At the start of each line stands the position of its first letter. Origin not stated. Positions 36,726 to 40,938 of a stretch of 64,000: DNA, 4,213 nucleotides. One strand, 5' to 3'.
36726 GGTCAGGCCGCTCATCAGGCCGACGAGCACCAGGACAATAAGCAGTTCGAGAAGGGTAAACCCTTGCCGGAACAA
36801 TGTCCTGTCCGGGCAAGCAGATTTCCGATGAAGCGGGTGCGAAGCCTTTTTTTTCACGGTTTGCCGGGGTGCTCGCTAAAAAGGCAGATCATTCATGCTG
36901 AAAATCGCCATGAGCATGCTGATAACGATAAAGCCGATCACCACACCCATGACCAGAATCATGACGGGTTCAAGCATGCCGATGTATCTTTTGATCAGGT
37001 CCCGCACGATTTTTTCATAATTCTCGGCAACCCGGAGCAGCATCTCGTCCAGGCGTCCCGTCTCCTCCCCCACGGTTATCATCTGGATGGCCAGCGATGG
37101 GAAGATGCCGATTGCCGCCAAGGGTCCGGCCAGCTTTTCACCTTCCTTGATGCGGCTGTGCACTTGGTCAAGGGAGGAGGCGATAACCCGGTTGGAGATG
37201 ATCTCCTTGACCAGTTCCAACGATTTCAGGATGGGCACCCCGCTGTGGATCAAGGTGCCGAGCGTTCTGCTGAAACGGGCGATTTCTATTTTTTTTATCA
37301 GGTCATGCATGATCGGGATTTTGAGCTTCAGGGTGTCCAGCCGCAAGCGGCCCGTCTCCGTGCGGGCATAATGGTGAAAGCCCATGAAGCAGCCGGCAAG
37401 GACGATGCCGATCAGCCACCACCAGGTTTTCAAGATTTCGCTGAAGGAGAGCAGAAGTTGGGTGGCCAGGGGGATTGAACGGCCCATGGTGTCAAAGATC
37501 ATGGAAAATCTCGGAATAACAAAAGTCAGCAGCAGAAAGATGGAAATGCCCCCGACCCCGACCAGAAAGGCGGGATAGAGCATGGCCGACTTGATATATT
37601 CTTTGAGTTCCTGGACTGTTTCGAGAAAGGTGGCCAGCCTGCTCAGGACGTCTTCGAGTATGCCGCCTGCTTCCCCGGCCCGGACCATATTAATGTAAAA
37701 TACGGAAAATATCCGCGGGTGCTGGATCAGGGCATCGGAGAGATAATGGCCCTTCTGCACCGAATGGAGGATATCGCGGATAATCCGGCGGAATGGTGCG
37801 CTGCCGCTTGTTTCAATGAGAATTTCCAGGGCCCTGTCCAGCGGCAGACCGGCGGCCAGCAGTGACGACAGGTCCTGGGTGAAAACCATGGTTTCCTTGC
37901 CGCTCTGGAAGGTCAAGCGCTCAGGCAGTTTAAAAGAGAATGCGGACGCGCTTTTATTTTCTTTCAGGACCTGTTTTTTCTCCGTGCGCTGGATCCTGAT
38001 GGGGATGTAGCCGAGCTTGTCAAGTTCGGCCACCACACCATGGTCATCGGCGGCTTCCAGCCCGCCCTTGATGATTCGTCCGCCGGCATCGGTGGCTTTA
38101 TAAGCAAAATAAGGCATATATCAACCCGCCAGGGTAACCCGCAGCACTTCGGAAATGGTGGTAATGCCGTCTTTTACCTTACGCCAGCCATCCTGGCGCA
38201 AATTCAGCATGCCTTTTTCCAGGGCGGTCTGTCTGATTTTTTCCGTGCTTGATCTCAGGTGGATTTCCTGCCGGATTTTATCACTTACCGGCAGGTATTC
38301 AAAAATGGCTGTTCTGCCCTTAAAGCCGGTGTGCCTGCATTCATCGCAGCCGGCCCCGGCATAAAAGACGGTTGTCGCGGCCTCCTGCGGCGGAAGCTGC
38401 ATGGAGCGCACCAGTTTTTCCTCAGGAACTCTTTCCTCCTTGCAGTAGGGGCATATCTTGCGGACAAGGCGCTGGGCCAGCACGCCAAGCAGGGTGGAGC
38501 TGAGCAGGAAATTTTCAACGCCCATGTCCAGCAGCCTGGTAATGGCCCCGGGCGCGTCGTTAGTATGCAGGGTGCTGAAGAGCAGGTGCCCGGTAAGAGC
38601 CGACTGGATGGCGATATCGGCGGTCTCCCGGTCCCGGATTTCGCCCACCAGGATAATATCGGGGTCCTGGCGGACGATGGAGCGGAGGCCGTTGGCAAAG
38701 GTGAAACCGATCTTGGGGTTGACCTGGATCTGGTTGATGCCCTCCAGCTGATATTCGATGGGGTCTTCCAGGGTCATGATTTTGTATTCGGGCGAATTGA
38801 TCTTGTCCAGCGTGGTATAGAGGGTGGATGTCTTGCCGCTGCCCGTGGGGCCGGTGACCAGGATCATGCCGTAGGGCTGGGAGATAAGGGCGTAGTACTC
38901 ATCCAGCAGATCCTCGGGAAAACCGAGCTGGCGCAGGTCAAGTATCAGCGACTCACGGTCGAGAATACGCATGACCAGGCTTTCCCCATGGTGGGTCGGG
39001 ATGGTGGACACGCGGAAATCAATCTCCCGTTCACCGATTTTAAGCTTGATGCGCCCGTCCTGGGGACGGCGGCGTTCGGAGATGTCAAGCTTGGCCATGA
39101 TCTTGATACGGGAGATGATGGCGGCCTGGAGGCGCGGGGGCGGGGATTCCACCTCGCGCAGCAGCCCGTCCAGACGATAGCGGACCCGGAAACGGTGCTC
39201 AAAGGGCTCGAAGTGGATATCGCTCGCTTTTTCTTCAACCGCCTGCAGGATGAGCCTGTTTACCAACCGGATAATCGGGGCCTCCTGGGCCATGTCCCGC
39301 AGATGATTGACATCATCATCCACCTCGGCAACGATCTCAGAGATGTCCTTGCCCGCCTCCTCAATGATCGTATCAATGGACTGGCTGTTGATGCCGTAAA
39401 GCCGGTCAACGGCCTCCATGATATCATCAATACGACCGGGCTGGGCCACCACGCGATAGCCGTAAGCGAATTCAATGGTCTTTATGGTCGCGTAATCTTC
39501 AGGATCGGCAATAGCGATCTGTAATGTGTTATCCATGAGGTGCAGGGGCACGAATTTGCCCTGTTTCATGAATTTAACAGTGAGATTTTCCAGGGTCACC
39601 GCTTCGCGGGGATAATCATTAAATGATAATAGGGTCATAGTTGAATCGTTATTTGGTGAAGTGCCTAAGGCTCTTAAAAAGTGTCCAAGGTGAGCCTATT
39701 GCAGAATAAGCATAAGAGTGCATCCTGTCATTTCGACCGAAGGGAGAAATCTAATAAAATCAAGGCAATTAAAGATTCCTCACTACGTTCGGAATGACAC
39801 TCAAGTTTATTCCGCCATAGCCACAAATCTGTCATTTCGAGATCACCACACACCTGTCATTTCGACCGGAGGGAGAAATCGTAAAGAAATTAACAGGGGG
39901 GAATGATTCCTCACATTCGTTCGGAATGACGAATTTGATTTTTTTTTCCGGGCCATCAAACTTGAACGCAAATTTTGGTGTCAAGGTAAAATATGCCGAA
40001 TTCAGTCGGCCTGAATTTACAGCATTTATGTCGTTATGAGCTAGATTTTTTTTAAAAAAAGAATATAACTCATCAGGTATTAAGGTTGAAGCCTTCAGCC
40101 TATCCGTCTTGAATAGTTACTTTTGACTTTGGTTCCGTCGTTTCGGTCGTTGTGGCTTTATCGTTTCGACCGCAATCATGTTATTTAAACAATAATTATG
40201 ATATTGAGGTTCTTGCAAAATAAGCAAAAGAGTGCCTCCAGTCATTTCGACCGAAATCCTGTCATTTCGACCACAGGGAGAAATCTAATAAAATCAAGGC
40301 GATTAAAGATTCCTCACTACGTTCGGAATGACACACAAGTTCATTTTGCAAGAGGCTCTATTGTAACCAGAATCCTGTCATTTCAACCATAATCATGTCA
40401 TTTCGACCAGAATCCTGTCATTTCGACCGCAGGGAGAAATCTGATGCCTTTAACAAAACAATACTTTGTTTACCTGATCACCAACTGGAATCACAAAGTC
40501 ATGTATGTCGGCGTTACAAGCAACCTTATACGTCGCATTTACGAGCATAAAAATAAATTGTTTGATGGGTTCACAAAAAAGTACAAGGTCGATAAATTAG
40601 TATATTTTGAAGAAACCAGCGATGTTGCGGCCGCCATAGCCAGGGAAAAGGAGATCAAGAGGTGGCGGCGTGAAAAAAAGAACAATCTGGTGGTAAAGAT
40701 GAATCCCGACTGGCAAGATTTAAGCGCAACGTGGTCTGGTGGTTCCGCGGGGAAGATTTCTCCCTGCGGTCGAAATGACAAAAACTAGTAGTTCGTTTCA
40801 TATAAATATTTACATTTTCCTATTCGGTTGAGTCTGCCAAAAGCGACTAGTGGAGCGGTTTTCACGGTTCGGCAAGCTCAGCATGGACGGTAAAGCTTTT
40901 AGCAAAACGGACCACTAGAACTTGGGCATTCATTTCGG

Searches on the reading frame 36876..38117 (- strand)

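Call 87: search_protein_families(library=pfam, proteins=[window:36876-38117:-], max_evalue=0.01)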
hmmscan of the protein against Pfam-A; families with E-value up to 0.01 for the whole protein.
window:36876-38117:- (413 aa): 1 family
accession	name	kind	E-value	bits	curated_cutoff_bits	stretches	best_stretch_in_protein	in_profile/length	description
PF00482.28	T2SSF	-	4.2e-64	214.6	25.2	2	79-202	1-125/125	Type II secretion system (T2SS), protein F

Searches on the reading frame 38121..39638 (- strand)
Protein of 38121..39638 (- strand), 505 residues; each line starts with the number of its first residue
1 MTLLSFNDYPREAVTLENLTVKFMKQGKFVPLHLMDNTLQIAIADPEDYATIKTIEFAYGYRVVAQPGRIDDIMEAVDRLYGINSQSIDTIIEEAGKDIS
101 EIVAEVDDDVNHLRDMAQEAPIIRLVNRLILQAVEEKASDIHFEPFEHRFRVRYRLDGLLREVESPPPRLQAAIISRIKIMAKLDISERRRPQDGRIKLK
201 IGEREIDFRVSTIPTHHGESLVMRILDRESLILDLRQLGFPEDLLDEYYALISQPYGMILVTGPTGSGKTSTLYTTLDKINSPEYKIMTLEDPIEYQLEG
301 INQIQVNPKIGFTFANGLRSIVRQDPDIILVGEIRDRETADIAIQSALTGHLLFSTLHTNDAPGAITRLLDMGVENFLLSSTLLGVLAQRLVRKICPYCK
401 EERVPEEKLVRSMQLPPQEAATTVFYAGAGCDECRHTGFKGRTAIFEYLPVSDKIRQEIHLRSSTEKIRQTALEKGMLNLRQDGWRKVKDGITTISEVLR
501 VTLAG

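Call 87: search_protein_families(library=pfam, proteins=[window:38121-39638:-], max_evalue=0.01)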
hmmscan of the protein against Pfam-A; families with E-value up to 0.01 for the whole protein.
window:38121-39638:- (505 aa): 4 families
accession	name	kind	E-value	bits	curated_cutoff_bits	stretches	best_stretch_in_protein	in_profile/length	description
PF00437.27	T2SSE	-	1.6e-145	484.9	24.9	1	117-500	3-370/370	Type II/IV secretion system protein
PF05157.20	MshEN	-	5.3e-12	46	23.1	1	4-82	6-85/90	MshEN domain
PF13191.12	AAA_16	-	0.00082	20.3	32.6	1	253-283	22-51/167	AAA ATPase domain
PF13401.12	AAA_22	-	0.0098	16.7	27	0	256-283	5-34/130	AAA domain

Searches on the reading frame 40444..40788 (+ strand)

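Call 3: search_protein_families(library=pfam, proteins=[window:40444-40788:+], max_evalue=0.1)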
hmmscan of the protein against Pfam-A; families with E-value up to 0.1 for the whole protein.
window:40444-40788:+ (114 aa): 2 families
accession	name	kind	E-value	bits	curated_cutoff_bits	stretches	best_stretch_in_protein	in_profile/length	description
PF01541.30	GIY-YIG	-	9e-16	58.4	22.6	1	6-80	1-77/78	GIY-YIG catalytic domain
PF10544.15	T5orf172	-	0.014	16.3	20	1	8-73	2-71/101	T5orf172 domain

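Call 4: search_protein_families(library=ncbifam, proteins=[window:40444-40788:+], max_evalue=0.1)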
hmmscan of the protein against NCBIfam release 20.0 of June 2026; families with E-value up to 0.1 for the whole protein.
window:40444-40788:+ (114 aa): 3 families
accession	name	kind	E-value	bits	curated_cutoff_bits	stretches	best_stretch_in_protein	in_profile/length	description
TIGR01453.1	grpIintron_endo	subfamily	0.0004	20.5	56.05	1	8-41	3-36/215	group I intron endonuclease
NF005905.0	PRK07883.1-3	equivalog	0.024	13.2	508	1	8-71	228-288/581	DEDD exonuclease domain-containing protein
NF005906.0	PRK07883.1-4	equivalog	0.087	11.1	495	1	8-53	217-266/563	DEDD exonuclease domain-containing protein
